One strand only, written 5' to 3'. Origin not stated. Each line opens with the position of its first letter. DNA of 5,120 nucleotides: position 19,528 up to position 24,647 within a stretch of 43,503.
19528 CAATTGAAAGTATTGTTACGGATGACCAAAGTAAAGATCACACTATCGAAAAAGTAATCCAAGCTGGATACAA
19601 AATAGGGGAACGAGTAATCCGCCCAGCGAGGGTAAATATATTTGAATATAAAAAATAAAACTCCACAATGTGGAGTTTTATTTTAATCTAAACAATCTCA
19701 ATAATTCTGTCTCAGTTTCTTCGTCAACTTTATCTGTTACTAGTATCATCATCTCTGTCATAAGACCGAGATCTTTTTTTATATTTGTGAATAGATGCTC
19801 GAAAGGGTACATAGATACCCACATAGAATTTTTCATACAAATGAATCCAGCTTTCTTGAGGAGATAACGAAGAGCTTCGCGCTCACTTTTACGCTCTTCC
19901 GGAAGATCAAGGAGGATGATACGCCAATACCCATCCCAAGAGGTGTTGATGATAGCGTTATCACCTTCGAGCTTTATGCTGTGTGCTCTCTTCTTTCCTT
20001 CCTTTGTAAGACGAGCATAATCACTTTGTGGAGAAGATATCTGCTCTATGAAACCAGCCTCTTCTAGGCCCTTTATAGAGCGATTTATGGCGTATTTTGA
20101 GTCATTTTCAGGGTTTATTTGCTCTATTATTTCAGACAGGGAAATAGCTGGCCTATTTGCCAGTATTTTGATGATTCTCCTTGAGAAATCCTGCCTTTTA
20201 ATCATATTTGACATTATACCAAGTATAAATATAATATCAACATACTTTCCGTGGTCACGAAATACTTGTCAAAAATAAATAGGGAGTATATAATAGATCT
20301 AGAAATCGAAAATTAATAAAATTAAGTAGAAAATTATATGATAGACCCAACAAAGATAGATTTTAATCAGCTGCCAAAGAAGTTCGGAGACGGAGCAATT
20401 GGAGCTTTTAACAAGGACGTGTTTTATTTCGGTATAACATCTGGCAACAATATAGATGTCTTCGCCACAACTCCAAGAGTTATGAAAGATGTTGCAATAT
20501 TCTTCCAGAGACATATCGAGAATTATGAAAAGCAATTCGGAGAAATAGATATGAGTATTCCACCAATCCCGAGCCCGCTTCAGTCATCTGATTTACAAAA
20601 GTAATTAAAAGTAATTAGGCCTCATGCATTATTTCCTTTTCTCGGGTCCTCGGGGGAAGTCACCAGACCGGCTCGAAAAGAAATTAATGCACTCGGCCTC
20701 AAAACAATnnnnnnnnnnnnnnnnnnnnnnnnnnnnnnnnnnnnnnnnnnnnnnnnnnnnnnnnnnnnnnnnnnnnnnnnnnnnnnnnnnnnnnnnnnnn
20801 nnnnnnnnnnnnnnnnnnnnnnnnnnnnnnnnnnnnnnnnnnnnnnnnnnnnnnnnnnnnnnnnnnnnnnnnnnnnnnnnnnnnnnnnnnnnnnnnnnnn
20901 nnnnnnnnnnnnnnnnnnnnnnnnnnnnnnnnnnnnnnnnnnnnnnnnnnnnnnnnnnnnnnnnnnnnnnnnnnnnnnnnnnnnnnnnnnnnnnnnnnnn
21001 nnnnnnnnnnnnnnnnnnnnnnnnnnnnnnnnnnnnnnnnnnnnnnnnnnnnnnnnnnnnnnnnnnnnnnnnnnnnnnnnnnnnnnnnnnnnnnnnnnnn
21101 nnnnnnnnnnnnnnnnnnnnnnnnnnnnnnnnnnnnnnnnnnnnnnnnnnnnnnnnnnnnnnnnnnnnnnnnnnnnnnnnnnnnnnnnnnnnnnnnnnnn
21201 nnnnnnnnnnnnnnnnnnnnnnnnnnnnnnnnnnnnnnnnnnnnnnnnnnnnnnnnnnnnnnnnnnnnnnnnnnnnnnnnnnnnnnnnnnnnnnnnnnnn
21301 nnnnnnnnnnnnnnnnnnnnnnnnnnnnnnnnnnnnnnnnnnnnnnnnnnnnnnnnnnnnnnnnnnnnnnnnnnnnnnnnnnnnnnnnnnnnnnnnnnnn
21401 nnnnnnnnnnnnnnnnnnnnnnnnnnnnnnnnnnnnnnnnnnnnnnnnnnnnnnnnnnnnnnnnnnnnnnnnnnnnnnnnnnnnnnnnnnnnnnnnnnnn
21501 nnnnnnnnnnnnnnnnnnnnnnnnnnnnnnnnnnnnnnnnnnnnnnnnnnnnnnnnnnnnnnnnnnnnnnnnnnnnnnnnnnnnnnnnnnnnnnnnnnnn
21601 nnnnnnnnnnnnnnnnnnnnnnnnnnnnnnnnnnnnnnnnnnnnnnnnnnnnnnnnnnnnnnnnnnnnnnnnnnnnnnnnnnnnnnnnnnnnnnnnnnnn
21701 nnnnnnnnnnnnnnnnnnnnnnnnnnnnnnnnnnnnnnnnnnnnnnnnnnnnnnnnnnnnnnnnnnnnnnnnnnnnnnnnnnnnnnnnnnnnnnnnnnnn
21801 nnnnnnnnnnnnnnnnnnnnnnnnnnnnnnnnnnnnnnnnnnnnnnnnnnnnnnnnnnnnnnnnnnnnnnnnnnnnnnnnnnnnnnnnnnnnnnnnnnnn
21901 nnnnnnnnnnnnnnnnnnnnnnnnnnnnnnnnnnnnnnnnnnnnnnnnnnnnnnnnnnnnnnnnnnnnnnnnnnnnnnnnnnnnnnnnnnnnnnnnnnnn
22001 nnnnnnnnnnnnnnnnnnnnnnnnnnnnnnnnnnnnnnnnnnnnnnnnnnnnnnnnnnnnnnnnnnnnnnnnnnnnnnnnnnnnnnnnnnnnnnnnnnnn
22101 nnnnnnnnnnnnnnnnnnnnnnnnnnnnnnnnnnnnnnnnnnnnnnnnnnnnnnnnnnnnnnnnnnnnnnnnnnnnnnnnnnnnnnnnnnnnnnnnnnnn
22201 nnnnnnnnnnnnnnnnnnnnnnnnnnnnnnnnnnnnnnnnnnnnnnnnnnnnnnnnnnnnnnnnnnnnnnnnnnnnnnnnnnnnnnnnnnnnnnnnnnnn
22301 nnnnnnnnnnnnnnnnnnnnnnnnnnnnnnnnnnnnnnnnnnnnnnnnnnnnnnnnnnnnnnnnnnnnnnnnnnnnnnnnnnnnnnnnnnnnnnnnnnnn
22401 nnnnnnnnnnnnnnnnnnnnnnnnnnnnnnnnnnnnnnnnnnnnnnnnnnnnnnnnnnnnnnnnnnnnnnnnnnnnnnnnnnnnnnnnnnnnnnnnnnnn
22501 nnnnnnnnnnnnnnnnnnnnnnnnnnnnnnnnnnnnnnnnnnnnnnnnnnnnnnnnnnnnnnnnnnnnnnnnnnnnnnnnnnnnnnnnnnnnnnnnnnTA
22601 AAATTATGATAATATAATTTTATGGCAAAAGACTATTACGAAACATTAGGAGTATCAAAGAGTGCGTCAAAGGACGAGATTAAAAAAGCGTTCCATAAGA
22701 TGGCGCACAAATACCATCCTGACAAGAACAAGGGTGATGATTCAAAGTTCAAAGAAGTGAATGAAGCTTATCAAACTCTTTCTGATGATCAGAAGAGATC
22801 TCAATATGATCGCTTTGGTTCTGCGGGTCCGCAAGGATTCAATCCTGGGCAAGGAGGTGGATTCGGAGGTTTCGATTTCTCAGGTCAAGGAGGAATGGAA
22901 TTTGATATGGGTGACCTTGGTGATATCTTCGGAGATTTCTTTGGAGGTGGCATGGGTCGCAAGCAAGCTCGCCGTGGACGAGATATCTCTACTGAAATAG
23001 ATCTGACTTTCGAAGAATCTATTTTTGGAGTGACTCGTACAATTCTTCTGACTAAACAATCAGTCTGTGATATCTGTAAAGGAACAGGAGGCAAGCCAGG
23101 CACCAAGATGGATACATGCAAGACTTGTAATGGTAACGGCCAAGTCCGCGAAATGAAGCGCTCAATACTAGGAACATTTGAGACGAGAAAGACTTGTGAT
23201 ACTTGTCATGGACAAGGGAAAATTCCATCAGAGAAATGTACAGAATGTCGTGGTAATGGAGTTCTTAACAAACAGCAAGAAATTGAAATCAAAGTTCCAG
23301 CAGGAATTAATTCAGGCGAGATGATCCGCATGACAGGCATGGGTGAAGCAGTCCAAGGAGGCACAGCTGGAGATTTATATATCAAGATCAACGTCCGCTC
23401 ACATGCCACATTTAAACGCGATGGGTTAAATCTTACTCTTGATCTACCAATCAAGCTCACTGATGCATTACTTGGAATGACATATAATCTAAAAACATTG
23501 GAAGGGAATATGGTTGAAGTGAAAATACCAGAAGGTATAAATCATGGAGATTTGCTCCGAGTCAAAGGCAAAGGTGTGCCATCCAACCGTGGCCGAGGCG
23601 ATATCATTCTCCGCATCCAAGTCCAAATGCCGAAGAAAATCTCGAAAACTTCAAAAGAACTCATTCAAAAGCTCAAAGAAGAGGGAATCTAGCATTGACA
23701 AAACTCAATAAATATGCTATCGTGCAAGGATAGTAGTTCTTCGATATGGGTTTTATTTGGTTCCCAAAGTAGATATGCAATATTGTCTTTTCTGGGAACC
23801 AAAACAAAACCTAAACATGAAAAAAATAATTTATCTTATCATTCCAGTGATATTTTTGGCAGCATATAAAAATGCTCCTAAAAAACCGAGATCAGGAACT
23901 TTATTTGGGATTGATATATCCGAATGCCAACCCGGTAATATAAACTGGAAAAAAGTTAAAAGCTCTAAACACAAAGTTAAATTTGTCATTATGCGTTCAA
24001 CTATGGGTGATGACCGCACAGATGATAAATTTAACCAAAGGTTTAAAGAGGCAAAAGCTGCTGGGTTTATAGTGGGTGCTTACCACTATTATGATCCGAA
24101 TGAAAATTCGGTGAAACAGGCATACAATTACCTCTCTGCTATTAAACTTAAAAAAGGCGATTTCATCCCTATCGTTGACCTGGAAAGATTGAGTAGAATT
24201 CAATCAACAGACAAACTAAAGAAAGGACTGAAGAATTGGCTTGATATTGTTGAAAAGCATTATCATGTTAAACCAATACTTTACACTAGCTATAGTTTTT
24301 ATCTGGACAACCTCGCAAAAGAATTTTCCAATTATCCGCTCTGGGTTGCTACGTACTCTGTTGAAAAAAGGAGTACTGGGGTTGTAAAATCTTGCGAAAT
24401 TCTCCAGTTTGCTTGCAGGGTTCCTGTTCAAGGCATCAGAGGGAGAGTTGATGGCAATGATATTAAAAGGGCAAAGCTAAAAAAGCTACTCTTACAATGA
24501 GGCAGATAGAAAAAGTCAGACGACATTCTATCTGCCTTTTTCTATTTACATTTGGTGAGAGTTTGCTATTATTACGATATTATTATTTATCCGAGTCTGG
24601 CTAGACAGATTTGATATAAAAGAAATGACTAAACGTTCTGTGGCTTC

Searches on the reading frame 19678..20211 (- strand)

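Call 43: search_protein_families(library=pfam, proteins=[window:19678-20211:-], max_evalue=0.01)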
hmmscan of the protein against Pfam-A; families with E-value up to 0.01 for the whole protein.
window:19678-20211:- (177 aa): 6 families
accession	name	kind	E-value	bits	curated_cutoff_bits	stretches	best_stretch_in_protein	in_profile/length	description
PF20803.2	PaaX_M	-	6.9e-19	68.2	24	1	90-170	2-82/83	PaaX protein central Cas2-like domain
PF12840.13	HTH_20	-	0.001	19.4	27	1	11-57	7-50/51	Helix-turn-helix domain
PF01047.28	MarR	-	0.0016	18.8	24.6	1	12-62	7-54/59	MarR family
PF13412.12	HTH_24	-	0.0019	18.2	21.9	0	8-33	3-28/48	Winged helix-turn-helix DNA-binding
PF12802.13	MarR_2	-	0.0086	16.7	27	0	38-61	33-56/61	MarR family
PF08279.18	HTH_11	-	0.0092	16.3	25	0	11-54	3-44/55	HTH domain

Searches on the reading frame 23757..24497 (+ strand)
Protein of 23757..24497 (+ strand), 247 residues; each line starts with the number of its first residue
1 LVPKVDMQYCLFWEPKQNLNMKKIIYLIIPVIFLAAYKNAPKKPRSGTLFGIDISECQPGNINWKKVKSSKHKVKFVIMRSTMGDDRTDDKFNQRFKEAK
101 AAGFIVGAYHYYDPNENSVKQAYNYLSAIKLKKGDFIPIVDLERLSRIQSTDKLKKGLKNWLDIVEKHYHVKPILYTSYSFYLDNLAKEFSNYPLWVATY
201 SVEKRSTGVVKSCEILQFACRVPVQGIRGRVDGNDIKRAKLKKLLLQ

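Call 43: search_protein_families(library=pfam, proteins=[window:23757-24497:+], max_evalue=0.01)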
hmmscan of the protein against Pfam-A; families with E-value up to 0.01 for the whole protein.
window:23757-24497:+ (247 aa): 1 family
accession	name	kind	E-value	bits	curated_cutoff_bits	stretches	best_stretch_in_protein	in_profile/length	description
PF01183.26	Glyco_hydro_25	-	3.9e-37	128.8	27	1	52-226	1-179/180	Glycosyl hydrolases family 25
